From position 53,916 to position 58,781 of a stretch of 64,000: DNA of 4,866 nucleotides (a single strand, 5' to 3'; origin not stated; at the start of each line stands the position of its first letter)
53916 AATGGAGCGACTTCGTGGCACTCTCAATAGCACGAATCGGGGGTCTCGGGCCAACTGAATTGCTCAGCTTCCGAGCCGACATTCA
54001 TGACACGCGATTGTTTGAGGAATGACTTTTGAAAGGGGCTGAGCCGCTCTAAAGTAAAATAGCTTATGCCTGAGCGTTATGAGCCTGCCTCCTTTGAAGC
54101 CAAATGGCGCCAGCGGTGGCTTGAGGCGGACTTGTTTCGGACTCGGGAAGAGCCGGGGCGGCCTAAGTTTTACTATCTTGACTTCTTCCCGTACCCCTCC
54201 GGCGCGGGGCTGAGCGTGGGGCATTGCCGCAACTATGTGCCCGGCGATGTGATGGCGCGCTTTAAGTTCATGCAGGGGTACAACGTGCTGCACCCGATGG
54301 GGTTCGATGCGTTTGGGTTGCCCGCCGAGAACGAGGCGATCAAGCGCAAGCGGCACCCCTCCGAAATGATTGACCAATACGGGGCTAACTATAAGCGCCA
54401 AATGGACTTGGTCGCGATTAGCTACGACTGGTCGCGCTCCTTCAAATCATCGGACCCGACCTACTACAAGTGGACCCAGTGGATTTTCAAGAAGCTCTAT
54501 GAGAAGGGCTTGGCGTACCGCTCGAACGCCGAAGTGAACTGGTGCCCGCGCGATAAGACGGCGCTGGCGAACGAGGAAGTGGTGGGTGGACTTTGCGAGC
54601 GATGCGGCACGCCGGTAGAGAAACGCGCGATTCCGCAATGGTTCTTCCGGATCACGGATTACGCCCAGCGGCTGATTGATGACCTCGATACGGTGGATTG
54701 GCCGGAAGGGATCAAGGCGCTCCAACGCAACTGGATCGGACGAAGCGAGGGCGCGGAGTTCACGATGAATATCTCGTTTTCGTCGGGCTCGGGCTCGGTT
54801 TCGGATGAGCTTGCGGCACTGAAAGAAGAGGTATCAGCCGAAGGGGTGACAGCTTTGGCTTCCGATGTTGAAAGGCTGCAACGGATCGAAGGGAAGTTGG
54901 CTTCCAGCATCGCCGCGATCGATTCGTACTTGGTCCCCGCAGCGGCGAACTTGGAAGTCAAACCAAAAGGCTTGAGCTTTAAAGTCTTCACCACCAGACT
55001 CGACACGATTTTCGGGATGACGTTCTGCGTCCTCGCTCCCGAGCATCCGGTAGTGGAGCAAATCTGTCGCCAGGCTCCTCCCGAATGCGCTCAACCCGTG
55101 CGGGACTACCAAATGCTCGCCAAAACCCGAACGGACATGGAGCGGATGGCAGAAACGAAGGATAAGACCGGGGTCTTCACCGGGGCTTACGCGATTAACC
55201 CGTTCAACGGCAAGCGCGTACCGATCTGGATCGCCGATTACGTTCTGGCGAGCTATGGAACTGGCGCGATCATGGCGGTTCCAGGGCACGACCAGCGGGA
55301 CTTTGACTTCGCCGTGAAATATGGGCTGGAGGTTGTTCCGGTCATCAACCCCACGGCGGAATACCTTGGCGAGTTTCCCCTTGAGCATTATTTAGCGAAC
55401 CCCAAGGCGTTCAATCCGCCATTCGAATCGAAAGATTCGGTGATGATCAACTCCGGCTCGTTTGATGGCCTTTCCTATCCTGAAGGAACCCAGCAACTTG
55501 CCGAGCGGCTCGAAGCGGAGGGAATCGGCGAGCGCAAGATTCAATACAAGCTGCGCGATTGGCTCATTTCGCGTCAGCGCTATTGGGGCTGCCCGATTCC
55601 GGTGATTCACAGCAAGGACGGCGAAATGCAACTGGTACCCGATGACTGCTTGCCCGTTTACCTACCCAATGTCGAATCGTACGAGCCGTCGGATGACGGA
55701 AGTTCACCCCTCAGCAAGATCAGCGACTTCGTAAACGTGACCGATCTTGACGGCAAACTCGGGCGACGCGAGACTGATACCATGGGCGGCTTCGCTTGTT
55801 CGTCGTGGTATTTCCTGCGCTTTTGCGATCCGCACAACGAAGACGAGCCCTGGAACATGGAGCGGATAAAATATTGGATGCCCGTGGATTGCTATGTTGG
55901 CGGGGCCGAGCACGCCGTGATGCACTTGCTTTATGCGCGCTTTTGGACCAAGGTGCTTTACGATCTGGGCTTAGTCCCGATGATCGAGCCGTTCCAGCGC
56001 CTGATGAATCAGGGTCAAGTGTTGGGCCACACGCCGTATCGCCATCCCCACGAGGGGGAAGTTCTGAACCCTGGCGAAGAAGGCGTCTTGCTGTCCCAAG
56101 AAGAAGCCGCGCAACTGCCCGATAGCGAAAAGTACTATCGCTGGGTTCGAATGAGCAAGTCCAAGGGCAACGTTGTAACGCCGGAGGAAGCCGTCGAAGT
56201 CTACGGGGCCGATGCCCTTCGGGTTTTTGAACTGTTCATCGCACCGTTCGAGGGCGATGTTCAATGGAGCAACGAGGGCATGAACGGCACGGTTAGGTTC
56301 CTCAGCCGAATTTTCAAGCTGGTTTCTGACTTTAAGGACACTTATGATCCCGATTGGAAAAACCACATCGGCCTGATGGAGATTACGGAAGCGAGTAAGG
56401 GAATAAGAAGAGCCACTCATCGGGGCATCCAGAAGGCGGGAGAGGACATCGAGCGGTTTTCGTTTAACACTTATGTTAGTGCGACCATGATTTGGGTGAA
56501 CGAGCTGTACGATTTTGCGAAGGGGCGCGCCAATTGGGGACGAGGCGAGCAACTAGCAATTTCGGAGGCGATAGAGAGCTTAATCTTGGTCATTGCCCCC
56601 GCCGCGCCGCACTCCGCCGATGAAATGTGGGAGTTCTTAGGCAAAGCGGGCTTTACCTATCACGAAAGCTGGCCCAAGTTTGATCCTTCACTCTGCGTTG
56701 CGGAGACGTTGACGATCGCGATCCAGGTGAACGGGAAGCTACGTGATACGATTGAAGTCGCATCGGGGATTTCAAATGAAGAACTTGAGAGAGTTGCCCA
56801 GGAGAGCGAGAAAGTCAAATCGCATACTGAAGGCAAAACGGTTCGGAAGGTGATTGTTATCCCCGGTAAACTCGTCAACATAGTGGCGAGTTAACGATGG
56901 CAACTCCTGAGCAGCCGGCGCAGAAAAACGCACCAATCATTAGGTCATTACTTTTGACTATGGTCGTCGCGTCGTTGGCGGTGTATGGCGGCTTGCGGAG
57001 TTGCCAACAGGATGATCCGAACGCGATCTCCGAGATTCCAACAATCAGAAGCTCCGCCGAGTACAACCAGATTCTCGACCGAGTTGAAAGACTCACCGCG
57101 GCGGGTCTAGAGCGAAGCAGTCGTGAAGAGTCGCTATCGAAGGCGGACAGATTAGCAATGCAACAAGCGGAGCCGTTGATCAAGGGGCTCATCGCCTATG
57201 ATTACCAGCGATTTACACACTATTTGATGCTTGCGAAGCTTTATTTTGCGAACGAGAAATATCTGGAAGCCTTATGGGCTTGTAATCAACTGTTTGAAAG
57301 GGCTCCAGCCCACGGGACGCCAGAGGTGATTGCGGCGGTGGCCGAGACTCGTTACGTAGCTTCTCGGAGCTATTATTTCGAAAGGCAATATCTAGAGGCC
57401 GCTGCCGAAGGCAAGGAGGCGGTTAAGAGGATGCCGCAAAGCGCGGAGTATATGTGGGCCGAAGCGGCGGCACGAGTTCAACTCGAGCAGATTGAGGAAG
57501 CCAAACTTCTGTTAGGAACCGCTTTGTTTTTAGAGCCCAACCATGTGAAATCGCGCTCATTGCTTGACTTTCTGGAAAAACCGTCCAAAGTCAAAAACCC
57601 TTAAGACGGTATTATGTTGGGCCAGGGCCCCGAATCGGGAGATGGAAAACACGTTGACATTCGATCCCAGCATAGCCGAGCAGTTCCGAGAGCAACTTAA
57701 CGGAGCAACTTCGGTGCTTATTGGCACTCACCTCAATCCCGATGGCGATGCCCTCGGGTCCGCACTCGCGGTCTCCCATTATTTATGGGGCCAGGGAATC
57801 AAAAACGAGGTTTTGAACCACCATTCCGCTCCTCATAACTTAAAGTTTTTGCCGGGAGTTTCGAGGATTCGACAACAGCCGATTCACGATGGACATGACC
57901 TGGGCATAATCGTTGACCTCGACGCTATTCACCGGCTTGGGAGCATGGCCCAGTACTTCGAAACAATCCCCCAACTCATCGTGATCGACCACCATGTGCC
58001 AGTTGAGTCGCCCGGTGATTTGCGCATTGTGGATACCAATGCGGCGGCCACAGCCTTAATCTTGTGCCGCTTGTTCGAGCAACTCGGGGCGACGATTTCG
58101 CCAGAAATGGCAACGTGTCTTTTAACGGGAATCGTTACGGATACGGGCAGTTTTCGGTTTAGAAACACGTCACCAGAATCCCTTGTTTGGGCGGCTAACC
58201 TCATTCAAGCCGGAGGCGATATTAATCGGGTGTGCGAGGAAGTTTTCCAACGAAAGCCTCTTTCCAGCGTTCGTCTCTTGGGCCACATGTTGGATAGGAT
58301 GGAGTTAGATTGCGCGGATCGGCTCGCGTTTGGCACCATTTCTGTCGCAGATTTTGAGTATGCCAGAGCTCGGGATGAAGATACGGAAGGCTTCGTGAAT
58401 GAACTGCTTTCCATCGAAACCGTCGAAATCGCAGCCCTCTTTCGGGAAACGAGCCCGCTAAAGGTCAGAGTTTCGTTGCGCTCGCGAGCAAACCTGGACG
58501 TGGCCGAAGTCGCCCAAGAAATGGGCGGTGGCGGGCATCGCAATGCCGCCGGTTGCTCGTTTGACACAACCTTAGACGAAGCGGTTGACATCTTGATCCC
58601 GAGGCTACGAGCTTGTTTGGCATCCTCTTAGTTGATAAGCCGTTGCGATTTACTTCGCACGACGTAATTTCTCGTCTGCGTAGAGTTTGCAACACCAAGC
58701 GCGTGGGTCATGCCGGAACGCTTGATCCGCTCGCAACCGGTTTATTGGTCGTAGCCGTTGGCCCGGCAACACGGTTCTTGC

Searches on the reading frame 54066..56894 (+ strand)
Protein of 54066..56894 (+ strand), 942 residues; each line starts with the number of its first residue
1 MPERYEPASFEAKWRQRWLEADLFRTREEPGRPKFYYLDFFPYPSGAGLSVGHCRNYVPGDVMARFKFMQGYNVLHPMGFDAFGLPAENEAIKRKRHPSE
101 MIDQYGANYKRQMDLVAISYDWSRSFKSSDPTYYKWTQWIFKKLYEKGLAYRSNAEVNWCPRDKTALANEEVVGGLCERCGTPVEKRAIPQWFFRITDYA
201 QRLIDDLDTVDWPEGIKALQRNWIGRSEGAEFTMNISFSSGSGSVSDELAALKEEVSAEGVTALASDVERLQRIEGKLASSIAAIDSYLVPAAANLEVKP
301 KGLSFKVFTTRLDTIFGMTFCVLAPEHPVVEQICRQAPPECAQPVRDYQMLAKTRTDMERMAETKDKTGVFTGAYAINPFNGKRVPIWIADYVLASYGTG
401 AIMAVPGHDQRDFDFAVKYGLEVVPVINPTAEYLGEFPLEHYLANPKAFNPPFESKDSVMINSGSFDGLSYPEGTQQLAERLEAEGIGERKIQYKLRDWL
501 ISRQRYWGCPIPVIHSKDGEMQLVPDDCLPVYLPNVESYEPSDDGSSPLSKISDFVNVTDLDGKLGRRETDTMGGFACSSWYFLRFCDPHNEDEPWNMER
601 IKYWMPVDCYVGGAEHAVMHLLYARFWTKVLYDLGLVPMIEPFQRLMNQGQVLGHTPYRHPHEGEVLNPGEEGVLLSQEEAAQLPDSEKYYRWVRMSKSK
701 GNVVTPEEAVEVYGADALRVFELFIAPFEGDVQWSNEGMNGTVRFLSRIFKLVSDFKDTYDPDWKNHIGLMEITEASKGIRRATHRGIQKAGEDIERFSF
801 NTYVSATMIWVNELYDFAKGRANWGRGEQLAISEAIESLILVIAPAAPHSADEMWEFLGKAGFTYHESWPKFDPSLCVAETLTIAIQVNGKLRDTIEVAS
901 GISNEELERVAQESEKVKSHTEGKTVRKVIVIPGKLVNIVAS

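Call 44: search_protein_families(library=pfam, proteins=[window:54066-56894:+], max_evalue=0.001)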
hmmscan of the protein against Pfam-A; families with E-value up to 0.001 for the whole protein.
window:54066-56894:+ (942 aa): 5 families
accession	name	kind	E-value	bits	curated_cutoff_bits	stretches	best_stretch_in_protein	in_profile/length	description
PF13603.12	tRNA-synt_1_2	-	1.4e-56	191.4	25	1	295-482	13-184/185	Leucyl-tRNA synthetase, editing domain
PF00133.28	tRNA-synt_1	-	3.6e-39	135.2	22.7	3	14-223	2-224/414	tRNA synthetases class I (I, L, M and V)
PF09334.17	tRNA-synt_1g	-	1.3e-30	106.9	20.1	2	42-182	8-144/391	tRNA synthetases class I (M)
PF08264.19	Anticodon_1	-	5.3e-18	65.8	25.1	1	780-902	4-142/148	Anticodon-binding domain of tRNA ligase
PF01406.26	tRNA-synt_1e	-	0.00083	19.3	27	0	51-155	25-127/301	tRNA synthetases class I (C) catalytic domain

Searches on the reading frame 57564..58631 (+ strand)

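Call 44: search_protein_families(library=pfam, proteins=[window:57564-58631:+], max_evalue=0.001)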
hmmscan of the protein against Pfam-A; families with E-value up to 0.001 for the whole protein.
window:57564-58631:+ (355 aa): 2 families
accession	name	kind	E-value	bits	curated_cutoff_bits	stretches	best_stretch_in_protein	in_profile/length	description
PF01368.27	DHH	-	3.4e-14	53.6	28.1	1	51-190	2-125/125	DHH family, N-terminal domain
PF02272.25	DHHA1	-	2.8e-13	50.6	25.9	1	269-344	13-96/102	DHHA1 domain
